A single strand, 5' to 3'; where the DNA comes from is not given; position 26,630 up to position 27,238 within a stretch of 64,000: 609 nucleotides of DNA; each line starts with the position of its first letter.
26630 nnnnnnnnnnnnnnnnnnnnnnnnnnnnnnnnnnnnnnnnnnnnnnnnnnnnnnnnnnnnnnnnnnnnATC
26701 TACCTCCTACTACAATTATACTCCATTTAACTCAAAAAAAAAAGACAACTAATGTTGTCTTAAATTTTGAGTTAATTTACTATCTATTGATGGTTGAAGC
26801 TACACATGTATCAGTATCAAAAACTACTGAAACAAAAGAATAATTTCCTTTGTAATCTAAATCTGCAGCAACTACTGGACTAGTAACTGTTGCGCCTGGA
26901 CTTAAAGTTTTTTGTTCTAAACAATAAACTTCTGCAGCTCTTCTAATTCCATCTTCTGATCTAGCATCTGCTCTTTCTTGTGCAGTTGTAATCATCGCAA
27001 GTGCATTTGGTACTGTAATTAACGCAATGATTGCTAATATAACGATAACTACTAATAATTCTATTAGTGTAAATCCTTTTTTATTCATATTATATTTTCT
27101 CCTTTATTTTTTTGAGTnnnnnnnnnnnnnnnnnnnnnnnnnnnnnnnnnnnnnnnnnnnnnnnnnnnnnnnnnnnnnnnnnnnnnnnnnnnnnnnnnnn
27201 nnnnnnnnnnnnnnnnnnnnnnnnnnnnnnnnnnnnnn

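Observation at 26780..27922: Three tandem short major-pilin paralogs with shared N-terminal helix and divergent C-terminal heads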

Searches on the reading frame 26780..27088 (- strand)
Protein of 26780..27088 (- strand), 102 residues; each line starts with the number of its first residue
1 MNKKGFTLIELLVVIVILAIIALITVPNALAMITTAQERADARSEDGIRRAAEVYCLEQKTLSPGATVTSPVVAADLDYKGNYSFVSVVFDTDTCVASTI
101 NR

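Call 5: search_protein_families(library=pfam, proteins=[window:26780-27088:-], max_evalue=0.01)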
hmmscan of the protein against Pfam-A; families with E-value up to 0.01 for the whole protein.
window:26780-27088:- (102 aa): 1 family
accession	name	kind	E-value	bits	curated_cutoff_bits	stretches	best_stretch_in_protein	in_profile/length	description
PF07963.17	N_methyl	-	1.9e-09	37.1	21.2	1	2-25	3-26/27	Prokaryotic N-terminal methylation motif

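Call 6: search_protein_families(library=ncbifam, proteins=[window:26780-27088:-], max_evalue=0.01)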
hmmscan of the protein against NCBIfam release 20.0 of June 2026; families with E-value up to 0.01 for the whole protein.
window:26780-27088:- (102 aa): 15 families
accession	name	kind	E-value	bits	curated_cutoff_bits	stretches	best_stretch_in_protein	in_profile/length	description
NF040999.1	pilin_ComGC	equivalog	8.7e-11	41.9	75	1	3-61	1-59/84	competence type IV pilus major pilin ComGC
TIGR02532.1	IV_pilin_GFxxxE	domain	2e-09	36.9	16.3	1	3-25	1-23/24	prepilin-type N-terminal cleavage/methylation domain-containing protein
TIGR01710.1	typeII_sec_gspG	equivalog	2.6e-08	34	88.85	1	4-61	1-58/134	type II secretion system major pseudopilin GspG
NF007862.0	PRK10574.1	equivalog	1.2e-06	28.8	138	1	2-36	3-37/145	prepilin peptidase-dependent pilin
NF041013.1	T4P_ComGE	equivalog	3.7e-06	27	49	1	2-37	2-37/83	competence type IV pilus minor pilin ComGE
TIGR02599.1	TIGR02599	subfamily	2.6e-05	23.6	256.5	1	5-46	1-41/361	Verru_Chthon cassette protein C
NF041775.1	typeIV_PilA_Myxo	equivalog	3.4e-05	23.9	400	1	3-35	10-42/214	type IV pilin protein PilA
NF040982.1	ComGD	equivalog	0.00012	22.4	70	1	3-37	1-35/139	competence type IV pilus minor pilin ComGD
TIGR02596.1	TIGR02596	subfamily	0.00015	21.9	70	1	6-42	1-37/196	Verru_Chthon cassette protein D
NF038304.1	EPS_HpsC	equivalog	0.00018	21.2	200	1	2-53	19-71/318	hormogonium polysaccharide secretion pseudopilin HpsC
TIGR01708.2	typeII_sec_gspH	equivalog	0.00049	20.1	80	1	4-23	2-21/169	type II secretion system minor pseudopilin GspH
NF041002.1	pilin_ComGF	equivalog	0.00085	19.6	80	1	3-33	1-30/139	competence type IV pilus minor pilin ComGF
NF007800.0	PRK10506.1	equivalog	0.0017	18.2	158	1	2-24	7-29/163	prepilin peptidase-dependent protein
TIGR01707.1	gspI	equivalog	0.0023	18.4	44.35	1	5-39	1-34/101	type II secretion system minor pseudopilin GspI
TIGR01711.1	gspJ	equivalog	0.0035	17.2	64.85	1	4-38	1-34/192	type II secretion system minor pseudopilin GspJ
